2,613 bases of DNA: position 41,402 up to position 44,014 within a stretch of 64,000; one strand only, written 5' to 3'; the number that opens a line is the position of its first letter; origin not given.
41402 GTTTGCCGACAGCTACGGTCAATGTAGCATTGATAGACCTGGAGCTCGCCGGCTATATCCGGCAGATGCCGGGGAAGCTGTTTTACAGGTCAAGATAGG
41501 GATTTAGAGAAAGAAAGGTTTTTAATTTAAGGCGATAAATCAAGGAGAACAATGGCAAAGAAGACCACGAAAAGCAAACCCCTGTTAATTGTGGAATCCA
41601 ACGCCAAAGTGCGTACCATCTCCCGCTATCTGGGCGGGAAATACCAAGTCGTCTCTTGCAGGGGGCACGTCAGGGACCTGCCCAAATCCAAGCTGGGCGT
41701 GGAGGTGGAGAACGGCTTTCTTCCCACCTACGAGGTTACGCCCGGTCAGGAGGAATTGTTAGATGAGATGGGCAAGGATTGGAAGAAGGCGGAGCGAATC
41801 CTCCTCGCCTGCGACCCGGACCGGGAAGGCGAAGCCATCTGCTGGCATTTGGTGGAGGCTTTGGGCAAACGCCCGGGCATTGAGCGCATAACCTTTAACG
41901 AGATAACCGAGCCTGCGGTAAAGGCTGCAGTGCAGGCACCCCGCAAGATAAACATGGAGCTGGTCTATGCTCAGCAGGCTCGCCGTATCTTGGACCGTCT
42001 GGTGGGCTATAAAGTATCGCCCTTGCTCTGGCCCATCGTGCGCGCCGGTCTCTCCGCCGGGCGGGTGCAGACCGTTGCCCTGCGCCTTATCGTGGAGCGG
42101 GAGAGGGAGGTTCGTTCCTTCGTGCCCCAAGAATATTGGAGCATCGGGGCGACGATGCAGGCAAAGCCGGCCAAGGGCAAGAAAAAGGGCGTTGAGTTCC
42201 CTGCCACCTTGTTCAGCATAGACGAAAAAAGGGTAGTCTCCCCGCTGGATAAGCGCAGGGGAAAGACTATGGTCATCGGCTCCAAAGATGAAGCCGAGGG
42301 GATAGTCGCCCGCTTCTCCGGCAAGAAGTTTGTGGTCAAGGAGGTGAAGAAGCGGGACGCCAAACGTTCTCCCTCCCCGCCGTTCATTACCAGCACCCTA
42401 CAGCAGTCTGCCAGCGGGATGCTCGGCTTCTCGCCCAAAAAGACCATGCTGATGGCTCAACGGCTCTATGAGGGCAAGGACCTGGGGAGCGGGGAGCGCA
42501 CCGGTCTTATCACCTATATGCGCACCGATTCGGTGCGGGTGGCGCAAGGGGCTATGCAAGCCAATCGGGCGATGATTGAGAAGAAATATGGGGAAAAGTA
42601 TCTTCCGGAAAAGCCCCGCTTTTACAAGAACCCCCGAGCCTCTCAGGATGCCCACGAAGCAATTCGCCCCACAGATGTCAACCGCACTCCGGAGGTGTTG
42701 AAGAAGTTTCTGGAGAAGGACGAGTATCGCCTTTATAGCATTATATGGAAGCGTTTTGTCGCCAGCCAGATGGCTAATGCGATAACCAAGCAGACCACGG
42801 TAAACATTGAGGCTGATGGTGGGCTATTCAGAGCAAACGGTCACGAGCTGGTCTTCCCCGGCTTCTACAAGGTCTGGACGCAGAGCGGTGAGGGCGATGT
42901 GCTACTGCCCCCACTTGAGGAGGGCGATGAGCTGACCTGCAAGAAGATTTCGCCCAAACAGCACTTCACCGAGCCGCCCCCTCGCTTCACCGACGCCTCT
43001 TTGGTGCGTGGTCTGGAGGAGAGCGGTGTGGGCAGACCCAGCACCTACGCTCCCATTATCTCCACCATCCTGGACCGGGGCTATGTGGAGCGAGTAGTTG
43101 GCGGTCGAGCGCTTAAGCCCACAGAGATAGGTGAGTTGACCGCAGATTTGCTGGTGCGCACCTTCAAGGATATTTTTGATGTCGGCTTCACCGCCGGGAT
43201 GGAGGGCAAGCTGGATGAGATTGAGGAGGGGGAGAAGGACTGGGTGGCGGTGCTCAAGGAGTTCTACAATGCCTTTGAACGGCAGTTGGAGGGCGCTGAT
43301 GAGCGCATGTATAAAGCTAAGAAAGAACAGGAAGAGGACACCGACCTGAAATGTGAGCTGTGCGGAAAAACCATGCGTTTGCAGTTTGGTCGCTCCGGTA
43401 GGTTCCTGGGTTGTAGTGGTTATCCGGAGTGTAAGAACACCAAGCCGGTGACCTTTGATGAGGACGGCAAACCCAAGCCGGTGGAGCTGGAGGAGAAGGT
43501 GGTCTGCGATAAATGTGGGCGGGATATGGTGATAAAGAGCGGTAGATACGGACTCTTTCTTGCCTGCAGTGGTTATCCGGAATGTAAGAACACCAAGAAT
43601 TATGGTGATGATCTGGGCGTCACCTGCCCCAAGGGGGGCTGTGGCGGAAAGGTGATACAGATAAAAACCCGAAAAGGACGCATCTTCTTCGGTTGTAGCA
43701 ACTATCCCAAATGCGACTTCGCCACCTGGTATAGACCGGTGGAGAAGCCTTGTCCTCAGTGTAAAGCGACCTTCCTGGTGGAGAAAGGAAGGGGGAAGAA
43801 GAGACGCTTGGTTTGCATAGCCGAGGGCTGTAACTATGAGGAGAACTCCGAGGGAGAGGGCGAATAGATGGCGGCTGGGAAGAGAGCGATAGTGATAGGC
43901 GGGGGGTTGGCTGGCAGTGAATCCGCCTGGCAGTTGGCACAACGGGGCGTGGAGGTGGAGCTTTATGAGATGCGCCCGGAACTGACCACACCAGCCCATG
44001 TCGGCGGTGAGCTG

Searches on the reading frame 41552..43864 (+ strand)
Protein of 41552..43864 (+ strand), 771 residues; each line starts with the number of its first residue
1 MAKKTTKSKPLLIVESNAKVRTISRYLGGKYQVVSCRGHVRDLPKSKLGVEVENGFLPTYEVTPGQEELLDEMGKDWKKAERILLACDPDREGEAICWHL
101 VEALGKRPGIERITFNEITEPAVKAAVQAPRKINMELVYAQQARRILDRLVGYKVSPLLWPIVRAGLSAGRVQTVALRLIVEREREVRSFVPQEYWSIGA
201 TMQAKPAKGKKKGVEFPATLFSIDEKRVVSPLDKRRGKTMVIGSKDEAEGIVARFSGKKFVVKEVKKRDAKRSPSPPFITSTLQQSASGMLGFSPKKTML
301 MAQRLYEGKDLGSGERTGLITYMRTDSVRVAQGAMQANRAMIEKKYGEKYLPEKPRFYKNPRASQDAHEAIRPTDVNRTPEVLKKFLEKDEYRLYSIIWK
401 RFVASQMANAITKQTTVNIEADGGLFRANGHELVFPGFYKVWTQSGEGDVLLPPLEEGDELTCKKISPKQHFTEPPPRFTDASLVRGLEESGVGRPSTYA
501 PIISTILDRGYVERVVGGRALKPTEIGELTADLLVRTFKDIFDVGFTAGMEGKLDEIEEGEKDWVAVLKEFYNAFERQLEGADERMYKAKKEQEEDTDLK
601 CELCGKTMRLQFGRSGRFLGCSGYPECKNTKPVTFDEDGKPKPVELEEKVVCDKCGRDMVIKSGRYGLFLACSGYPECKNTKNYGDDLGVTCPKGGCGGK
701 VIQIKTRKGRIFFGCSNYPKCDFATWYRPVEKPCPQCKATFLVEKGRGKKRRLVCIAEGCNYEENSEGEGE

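Call 79: find_homologous_proteins(query=window:41552-43864:+, max_evalue=1e-50)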
Query window:41552-43864:+ (771 aa): 8000 proteins with E <= 1e-50 among 8000 candidates; the best 120 are listed.
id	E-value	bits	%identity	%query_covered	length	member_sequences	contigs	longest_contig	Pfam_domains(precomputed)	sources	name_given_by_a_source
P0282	0.0e+0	1760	99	100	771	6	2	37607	PF01396.25,PF01131.26,PF01751.29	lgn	-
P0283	0.0e+0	1410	77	100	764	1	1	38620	PF01396.25,PF01131.26,PF01751.29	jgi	jgi:DNA topoisomerase-1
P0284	0.0e+0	1388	75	100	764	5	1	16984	PF01396.25,PF01131.26,PF01751.29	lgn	-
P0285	2.6e-264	897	55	99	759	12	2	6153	PF01396.25,PF01131.26,PF01751.29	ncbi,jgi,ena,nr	ncbi:MAG: type I DNA topoisomerase [Candidatus Coatesbacteria bacterium]|nr:MAG: type I DNA topoisom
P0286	4.0e-260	883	48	99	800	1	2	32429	PF01396.25,PF01131.26,PF13408.13,PF01751.29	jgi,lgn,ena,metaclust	metaclust:\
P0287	9.1e-256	869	49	99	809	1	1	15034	PF01396.25,PF01131.26,PF01751.29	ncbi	-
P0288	4.6e-255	867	50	99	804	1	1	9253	PF01396.25,PF01131.26,PF01751.29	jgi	jgi:DNA topoisomerase-1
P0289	2.5e-253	861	49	99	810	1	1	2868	PF01396.25,PF01131.26,PF01751.29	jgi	-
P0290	2.6e-253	861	50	99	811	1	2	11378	PF01396.25,PF01131.26,PF01751.29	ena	-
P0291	9.4e-253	859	49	99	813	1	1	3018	PF01396.25,PF01131.26,PF01751.29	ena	-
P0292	2.3e-252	858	49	99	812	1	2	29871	PF01396.25,PF01131.26,PF01751.29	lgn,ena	-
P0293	2.4e-252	858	49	99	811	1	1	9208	PF01396.25,PF01131.26,PF01751.29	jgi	-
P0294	2.6e-252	857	49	99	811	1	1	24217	PF01396.25,PF01131.26,PF01751.29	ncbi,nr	ncbi:MAG: type I DNA topoisomerase [Acidobacteria bacterium]|nr:MAG: type I DNA topoisomerase [Acido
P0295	4.5e-252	857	49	99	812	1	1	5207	PF01396.25,PF01131.26,PF01751.29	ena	-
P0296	1.0e-251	855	48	98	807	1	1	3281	PF01396.25,PF01131.26,PF01751.29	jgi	jgi:DNA topoisomerase-1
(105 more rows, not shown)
